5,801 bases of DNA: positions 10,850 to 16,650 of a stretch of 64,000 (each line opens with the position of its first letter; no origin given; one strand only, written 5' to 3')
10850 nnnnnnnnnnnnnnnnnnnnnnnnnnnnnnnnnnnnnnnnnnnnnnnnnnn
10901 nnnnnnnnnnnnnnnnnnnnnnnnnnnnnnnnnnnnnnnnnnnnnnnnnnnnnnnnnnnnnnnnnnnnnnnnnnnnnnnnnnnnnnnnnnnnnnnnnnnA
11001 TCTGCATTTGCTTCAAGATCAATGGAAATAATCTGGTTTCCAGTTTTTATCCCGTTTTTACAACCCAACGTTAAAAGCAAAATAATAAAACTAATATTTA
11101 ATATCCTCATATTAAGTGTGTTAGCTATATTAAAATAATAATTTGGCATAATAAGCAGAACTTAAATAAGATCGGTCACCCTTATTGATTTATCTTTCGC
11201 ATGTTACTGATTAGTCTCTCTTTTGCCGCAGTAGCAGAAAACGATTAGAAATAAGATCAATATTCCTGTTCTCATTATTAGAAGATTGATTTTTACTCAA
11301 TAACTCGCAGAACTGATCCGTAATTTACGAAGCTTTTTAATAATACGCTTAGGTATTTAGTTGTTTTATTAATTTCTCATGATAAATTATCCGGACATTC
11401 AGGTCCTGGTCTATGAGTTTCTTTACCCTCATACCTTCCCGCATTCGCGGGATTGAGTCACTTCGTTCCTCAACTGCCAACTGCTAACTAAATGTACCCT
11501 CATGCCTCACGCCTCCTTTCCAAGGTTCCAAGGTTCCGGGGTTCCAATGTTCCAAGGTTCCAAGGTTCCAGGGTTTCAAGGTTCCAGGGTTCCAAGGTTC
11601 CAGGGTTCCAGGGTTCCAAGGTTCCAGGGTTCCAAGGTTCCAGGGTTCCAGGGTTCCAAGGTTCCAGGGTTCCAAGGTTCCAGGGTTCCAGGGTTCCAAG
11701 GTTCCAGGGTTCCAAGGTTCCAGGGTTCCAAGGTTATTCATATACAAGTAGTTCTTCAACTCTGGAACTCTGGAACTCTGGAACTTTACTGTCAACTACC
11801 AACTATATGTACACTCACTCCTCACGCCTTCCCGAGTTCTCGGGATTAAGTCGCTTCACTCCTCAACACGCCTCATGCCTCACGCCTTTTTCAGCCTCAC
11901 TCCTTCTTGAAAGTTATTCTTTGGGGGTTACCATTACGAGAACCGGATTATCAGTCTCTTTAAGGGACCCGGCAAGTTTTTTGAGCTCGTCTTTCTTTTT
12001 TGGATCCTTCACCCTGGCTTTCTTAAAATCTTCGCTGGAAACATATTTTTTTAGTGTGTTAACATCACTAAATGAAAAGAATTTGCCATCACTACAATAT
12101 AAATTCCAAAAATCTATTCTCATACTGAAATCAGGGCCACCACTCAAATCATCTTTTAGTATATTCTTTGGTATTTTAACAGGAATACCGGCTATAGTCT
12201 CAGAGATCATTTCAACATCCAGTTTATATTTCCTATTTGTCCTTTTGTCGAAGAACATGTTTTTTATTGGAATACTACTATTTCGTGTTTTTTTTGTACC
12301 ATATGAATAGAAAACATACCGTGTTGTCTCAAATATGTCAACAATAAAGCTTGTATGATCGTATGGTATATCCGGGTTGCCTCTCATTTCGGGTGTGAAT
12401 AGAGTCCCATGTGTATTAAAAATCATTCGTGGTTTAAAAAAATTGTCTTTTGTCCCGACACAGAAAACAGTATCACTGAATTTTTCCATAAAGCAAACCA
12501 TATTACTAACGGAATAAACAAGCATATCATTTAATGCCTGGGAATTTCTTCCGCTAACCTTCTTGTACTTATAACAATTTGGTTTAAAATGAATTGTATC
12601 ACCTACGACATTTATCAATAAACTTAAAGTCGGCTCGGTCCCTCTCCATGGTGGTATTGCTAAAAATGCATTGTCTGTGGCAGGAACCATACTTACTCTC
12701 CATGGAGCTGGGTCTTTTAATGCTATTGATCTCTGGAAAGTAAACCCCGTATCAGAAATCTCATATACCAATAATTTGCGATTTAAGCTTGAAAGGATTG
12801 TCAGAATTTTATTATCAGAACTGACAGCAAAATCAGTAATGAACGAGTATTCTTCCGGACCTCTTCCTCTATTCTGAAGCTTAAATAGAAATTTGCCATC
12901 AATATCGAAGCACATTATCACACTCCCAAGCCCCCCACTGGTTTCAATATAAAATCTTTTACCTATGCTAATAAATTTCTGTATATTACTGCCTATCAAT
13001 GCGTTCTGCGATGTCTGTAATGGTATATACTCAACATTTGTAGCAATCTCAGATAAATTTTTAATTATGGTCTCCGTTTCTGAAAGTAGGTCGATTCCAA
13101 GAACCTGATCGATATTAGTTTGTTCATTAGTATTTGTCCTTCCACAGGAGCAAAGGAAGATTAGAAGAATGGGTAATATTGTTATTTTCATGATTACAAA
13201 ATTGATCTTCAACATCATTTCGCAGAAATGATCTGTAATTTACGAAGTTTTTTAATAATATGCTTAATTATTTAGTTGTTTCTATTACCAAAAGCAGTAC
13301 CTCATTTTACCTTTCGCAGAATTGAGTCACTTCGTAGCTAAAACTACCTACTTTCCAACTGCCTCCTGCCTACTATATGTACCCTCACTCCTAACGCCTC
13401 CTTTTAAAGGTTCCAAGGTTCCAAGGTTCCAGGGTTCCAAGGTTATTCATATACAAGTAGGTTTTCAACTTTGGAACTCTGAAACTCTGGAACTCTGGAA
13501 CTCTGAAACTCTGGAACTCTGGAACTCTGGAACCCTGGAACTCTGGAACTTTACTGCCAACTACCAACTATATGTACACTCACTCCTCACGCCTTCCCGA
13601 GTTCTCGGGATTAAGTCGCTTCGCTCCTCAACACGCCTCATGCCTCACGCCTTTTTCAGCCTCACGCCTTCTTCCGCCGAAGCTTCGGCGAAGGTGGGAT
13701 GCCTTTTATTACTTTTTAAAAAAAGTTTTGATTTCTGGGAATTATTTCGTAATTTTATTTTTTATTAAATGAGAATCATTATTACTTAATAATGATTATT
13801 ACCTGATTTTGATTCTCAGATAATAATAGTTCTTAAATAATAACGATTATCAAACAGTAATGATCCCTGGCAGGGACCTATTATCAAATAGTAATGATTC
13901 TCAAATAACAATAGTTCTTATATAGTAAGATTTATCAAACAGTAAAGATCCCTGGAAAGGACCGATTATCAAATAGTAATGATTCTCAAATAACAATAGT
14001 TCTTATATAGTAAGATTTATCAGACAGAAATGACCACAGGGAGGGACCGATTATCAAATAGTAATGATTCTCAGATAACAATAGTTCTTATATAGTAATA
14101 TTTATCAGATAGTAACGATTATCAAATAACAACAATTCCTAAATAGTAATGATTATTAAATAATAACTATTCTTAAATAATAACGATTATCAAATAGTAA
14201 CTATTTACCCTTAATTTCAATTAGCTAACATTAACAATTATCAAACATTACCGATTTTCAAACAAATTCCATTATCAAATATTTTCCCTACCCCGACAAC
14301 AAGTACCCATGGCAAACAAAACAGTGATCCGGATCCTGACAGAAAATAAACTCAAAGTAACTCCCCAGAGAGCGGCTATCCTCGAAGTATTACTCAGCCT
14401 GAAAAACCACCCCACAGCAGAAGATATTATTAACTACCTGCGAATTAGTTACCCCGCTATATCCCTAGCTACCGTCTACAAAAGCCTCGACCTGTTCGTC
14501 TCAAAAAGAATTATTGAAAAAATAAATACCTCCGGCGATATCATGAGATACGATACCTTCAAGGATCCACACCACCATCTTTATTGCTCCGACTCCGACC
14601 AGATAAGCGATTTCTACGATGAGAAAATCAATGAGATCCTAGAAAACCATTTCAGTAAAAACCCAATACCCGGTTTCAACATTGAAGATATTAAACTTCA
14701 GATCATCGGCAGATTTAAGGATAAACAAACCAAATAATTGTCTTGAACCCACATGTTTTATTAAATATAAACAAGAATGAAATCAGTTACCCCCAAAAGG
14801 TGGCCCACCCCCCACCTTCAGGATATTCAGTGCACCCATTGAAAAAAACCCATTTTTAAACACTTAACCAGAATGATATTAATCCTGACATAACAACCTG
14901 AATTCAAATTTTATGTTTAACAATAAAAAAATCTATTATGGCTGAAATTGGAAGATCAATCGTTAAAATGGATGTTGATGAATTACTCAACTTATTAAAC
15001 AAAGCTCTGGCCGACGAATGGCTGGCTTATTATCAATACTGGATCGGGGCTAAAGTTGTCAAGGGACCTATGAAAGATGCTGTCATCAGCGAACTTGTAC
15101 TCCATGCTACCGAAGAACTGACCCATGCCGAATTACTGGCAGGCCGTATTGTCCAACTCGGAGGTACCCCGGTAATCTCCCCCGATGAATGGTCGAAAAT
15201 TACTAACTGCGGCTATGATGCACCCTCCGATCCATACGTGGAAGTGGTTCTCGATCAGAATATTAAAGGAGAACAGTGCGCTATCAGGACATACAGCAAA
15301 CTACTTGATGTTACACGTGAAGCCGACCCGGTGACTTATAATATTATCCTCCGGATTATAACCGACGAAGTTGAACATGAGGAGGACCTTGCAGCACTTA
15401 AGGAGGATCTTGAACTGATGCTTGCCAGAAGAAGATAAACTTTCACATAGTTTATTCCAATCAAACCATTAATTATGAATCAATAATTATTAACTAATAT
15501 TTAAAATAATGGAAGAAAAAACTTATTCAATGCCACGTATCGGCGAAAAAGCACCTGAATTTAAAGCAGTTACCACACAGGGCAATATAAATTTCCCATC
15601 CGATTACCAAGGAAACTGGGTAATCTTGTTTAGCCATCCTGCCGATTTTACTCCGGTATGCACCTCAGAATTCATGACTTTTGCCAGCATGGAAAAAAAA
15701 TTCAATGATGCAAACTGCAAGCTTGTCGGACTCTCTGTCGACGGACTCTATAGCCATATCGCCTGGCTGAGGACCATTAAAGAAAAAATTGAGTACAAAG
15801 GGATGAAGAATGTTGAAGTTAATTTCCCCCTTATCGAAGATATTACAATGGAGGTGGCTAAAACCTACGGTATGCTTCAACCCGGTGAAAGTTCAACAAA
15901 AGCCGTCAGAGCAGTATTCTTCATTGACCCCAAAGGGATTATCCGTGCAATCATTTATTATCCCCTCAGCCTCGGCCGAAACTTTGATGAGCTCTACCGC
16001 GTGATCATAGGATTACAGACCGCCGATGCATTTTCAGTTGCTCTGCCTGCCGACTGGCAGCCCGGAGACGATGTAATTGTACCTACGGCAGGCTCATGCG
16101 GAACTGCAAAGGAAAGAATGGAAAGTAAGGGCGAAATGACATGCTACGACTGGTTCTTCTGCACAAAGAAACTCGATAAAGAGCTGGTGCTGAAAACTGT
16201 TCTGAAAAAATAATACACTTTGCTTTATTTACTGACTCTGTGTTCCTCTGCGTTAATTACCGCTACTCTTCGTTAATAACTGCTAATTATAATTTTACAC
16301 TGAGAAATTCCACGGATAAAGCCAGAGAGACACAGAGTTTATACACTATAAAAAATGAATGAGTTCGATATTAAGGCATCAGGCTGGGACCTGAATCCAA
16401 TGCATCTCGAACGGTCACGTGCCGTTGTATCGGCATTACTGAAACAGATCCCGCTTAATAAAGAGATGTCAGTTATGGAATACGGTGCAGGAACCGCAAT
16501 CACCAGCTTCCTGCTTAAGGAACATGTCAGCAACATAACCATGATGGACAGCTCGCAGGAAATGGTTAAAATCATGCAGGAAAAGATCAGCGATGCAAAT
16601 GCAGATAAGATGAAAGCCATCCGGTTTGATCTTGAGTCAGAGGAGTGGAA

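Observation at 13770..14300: About 530-bp array of Fur-type boxes, built partly from 85-bp tandem repeats, upstream of a Fur/PerR-family gene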

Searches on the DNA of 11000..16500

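Call 28: search_rna_families(source=window, start=11000, end=16500, threshold=evalue, max_evalue=1)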
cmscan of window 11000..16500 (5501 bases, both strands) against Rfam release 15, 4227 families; matches with E-value up to 1: 10.
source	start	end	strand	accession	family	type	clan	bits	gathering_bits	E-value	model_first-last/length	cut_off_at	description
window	11697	11787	+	RF00780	MIR477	Gene; miRNA;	-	36.3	65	2.6e-05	1-99/99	no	MIR477 microRNA precursor family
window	11700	11785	+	RF03477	MIR862_2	Gene; miRNA;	-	33.9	71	0.00075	1-90/90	no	MIR862_2 microRNA precursor family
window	11698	11788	-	RF00780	MIR477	Gene; miRNA;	-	29.6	65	0.0023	1-99/99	no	MIR477 microRNA precursor family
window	13416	13495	+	RF03477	MIR862_2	Gene; miRNA;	-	29.6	71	0.01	1-90/90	no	MIR862_2 microRNA precursor family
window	14677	14741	+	RF01615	ceN111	Gene; snRNA; snoRNA; CD-box;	-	28.1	43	0.051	1-70/70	no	Nematode snoRNA ceN111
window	13415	13505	-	RF00780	MIR477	Gene; miRNA;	-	26.6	65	0.016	1-99/99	no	MIR477 microRNA precursor family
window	13406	13512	+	RF00780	MIR477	Gene; miRNA;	-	26.2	65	0.021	1-99/99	no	MIR477 microRNA precursor family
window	13419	13490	-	RF03526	mir-7177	Gene; miRNA;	-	26.1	86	0.027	1-71/71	no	mir-7177 microRNA precursor family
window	11710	11781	-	RF03526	mir-7177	Gene; miRNA;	-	25.1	86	0.053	1-71/71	no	mir-7177 microRNA precursor family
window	11697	11788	+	RF03684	mir-1990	Gene; miRNA;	-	20.5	63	0.44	1-75/75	no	mir-1990 microRNA precursor family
